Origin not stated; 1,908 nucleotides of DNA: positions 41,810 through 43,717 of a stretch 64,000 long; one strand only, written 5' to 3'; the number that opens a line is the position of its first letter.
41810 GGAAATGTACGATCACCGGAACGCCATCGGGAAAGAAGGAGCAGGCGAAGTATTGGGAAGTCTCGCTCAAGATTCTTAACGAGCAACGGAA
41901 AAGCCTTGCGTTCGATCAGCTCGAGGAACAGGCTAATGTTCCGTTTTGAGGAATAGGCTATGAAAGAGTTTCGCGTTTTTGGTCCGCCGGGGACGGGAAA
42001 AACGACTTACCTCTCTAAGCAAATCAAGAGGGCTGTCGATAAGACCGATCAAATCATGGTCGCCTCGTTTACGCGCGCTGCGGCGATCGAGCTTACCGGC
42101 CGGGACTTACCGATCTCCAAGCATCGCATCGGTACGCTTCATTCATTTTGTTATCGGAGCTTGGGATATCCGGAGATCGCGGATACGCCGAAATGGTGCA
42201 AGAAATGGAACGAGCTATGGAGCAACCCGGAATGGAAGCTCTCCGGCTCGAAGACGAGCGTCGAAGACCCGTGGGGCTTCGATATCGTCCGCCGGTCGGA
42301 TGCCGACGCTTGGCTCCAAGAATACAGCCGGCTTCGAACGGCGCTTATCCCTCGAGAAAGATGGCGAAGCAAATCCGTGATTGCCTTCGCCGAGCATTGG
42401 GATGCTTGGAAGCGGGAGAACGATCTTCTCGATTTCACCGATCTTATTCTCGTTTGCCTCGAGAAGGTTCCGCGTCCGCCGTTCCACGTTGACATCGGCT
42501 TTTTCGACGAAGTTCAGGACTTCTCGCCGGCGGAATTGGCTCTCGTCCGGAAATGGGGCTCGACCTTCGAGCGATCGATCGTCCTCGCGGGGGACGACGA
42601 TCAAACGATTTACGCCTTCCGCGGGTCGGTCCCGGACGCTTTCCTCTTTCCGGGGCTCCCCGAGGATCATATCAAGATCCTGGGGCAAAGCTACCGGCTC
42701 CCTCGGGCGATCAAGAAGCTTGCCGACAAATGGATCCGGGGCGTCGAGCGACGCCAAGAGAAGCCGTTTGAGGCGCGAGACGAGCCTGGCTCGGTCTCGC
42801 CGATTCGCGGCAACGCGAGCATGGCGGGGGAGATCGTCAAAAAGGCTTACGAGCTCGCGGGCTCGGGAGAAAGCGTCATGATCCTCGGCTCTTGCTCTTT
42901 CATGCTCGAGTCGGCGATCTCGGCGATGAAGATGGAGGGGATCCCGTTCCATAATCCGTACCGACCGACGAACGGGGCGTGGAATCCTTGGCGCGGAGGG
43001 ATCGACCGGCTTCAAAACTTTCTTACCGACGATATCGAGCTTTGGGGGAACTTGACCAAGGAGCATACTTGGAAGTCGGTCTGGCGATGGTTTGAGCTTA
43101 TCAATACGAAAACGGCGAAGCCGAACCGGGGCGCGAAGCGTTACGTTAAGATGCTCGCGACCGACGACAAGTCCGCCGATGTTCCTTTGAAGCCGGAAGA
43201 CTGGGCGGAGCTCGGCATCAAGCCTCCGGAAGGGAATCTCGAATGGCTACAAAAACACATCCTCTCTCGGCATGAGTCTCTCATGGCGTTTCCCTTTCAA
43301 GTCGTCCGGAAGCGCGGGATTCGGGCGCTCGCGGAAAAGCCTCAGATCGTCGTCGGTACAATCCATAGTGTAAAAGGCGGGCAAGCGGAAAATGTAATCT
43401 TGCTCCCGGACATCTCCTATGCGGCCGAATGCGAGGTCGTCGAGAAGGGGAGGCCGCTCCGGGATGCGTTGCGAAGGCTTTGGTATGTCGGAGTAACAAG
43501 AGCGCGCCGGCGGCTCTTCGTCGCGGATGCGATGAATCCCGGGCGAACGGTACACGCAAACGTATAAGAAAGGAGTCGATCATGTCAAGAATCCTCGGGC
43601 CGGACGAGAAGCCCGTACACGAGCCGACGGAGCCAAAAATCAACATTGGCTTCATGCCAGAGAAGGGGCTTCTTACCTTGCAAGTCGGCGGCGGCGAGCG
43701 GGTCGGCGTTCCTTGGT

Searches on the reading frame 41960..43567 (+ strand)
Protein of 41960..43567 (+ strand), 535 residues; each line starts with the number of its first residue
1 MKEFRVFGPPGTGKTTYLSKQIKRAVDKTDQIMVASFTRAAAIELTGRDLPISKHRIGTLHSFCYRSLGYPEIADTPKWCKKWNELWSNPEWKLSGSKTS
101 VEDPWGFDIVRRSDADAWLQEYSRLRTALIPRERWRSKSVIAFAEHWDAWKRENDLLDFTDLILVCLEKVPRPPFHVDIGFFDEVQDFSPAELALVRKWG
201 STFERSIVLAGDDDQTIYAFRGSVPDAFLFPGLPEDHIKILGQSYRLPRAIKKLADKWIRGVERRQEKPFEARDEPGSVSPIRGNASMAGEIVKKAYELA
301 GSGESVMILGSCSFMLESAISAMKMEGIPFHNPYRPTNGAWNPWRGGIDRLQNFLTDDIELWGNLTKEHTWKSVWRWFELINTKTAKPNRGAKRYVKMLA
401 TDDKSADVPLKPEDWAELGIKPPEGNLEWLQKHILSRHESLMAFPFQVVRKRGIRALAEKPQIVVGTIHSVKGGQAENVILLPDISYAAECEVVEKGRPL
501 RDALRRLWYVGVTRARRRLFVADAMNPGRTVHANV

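Call 35: search_protein_families(library=pfam, proteins=[window:41960-43567:+], max_evalue=0.001)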
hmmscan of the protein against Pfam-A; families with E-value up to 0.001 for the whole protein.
window:41960-43567:+ (535 aa): 4 families
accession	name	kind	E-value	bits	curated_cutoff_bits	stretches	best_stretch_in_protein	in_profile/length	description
PF00580.27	UvrD-helicase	-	2.4e-20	73.8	23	1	6-228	18-263/271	UvrD/REP helicase N-terminal domain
PF13245.12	AAA_19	-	9.4e-14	52.2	25.1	1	6-221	16-134/134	AAA domain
PF13538.12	UvrD_C_2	-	1.5e-06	28.4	27.4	1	463-521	2-51/52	UvrD-like helicase C-terminal domain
PF13361.12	UvrD_C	-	3.7e-05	23.8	25.6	1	456-522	280-346/350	UvrD-like helicase C-terminal domain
